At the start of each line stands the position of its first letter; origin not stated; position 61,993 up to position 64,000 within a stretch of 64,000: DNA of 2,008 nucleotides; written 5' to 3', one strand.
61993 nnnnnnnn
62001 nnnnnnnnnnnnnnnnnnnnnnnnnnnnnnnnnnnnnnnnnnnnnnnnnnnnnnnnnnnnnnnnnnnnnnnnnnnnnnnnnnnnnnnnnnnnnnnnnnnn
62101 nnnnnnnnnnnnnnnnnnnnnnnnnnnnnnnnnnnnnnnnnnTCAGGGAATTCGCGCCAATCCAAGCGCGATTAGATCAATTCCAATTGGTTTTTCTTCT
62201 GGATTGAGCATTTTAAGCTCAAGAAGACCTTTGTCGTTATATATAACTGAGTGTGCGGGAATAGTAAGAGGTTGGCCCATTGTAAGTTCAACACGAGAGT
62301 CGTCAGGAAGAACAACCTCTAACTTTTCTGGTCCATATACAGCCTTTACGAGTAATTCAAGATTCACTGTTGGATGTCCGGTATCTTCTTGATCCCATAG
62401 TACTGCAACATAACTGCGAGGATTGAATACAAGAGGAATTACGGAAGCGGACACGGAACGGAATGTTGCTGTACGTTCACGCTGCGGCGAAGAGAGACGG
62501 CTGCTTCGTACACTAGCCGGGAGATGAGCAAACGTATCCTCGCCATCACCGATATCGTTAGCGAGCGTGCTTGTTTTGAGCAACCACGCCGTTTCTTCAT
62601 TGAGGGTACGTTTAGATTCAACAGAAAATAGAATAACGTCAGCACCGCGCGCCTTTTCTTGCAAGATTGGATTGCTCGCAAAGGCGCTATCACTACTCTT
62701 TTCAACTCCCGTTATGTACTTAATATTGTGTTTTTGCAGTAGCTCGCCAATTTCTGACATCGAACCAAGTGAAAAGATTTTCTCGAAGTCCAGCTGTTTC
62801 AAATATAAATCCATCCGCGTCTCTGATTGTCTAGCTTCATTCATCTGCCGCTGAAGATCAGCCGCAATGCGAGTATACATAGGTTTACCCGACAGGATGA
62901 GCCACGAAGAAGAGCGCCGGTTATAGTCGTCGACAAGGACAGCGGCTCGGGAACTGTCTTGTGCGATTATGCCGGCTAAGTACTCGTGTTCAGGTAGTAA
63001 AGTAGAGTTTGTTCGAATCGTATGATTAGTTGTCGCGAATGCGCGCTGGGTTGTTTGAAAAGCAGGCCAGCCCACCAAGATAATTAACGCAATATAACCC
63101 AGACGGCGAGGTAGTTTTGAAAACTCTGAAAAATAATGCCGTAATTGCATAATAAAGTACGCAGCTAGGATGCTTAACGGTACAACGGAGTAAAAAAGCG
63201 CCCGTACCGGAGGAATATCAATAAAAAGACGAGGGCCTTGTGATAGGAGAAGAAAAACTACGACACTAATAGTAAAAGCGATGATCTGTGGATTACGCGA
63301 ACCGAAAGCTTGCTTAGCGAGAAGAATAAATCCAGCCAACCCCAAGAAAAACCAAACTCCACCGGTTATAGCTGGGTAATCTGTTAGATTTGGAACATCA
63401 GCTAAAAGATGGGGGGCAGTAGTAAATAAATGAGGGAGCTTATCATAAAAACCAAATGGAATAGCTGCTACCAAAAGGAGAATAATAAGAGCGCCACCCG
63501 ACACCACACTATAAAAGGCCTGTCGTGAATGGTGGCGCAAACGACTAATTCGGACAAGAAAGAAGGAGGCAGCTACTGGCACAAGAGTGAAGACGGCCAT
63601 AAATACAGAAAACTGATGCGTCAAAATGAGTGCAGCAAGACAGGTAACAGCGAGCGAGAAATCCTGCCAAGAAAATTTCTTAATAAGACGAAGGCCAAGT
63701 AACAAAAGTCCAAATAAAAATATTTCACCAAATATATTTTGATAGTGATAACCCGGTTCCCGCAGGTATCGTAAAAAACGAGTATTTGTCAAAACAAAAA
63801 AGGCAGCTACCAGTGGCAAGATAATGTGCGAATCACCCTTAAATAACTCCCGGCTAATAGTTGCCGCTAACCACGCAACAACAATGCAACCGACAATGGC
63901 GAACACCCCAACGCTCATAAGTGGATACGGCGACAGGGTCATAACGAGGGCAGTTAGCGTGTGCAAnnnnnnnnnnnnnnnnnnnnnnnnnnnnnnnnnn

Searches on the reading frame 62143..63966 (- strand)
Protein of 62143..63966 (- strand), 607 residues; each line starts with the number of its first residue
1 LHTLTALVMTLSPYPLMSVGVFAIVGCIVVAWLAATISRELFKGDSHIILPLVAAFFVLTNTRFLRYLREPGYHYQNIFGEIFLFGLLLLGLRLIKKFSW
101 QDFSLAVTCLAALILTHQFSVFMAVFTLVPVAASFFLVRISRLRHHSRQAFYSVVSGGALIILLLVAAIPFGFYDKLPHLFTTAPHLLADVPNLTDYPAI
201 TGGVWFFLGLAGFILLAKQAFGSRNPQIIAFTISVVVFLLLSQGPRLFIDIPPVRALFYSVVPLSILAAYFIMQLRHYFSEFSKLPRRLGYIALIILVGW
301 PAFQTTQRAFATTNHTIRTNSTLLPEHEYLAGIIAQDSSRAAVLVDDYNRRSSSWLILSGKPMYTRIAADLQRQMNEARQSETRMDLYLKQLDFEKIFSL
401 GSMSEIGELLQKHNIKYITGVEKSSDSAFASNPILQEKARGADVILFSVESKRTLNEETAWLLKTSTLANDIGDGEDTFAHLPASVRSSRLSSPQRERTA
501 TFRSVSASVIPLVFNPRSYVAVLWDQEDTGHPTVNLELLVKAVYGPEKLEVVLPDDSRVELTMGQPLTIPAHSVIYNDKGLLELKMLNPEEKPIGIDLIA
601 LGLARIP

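Call 83: search_protein_families(library=pfam, proteins=[window:62143-63966:-], max_evalue=0.05)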
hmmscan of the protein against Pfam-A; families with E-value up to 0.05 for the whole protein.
window:62143-63966:- (607 aa): 2 families
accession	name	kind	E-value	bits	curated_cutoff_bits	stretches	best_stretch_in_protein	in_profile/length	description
PF20916.2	BscB_a-b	-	0.0011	19.1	23.7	1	323-420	4-102/135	Cellulose Synthase Subunit B, alpha-beta domain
PF20176.3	DUF6541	-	0.0023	16.7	29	1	2-282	164-425/646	Family of unknown function (DUF6541)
